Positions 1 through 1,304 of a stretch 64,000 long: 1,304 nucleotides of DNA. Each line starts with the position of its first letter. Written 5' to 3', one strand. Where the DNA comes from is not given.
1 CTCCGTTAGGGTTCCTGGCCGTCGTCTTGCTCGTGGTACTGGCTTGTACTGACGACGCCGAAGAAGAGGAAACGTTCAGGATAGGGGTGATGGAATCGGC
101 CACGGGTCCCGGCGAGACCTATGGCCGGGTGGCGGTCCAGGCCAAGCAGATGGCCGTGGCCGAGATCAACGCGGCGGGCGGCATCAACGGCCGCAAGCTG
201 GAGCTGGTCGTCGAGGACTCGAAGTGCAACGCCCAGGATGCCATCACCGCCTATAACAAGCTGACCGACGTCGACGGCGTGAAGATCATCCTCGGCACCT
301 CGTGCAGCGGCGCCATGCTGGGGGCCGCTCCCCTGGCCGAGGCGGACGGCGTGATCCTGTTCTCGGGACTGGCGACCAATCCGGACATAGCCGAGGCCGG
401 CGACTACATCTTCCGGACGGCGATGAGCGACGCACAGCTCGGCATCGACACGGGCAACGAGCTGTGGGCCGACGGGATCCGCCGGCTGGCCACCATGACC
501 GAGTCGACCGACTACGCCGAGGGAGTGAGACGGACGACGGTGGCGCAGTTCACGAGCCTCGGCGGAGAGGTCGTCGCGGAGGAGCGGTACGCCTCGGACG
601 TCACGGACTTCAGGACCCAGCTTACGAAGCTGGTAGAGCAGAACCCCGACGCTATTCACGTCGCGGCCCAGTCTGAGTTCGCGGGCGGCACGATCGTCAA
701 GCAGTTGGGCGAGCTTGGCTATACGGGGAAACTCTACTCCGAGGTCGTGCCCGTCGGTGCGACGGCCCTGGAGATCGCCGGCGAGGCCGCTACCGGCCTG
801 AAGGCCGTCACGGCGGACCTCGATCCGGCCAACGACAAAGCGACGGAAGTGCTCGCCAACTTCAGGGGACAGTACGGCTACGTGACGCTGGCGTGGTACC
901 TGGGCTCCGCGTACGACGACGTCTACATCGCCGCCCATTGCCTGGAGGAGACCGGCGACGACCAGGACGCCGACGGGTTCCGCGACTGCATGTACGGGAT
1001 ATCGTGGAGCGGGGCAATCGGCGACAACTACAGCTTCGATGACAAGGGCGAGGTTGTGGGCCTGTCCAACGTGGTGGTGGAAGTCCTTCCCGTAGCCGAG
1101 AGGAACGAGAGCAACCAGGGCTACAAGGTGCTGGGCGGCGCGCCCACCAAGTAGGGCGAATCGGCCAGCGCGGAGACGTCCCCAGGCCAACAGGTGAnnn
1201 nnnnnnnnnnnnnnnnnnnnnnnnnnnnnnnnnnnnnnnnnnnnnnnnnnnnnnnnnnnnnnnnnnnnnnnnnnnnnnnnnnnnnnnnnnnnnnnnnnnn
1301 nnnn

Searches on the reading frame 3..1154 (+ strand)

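Call 42: search_protein_families(library=pfam, alignment_id=A3, max_evalue=0.00001)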
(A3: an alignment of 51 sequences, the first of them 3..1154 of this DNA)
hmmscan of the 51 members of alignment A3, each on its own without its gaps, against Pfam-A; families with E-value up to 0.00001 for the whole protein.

A. member 1, window:3-1154:+ (383 aa): 3 families
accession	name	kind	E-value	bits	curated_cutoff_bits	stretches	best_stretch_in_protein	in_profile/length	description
PF13458.12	Peripla_BP_6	-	3.2e-52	178.7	31.7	1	25-352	2-330/343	Periplasmic binding protein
PF01094.35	ANF_receptor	-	6.7e-23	81.7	25.4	1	46-353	4-342/353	Receptor family ligand binding region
PF13433.12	Peripla_BP_5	-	5.5e-19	68.9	27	1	26-256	2-225/363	Periplasmic binding protein domain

B. families by the number of members that match (of 51 scanned): 76 families (the first 25 are shown)
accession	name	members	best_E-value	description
PF13561.12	adh_short_C2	3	3.1e-70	Enoyl-(Acyl carrier protein) reductase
PF00106.31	adh_short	3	1.3e-66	short chain dehydrogenase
PF08659.16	KR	3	7.3e-21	KR domain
PF04909.20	Amidohydro_2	2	2.7e-33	Amidohydrolase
PF00107.32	ADH_zinc_N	2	3.3e-27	Zinc-binding dehydrogenase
PF01436.27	NHL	2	2e-24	NHL repeat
PF08240.17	ADH_N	2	6.4e-22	Alcohol dehydrogenase GroES-like domain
PF25021.1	TEN_NHL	2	5.2e-09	Teneurin NHL domain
PF13602.12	ADH_zinc_N_2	2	1.1e-08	Zinc-binding dehydrogenase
PF23441.1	SDR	2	1.8e-06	SDR-like rossmann domain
PF00709.27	Adenylsucc_synt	1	5.9e-169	Adenylosuccinate synthetase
PF00171.27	Aldedh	1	1.3e-156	Aldehyde dehydrogenase family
PF00701.28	DHDPS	1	2.2e-86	Dihydrodipicolinate synthetase family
PF01041.23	DegT_DnrJ_EryC1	1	1.4e-80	DegT/DnrJ/EryC1/StrS aminotransferase family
PF00515.34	TPR_1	1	4.9e-59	Tetratricopeptide repeat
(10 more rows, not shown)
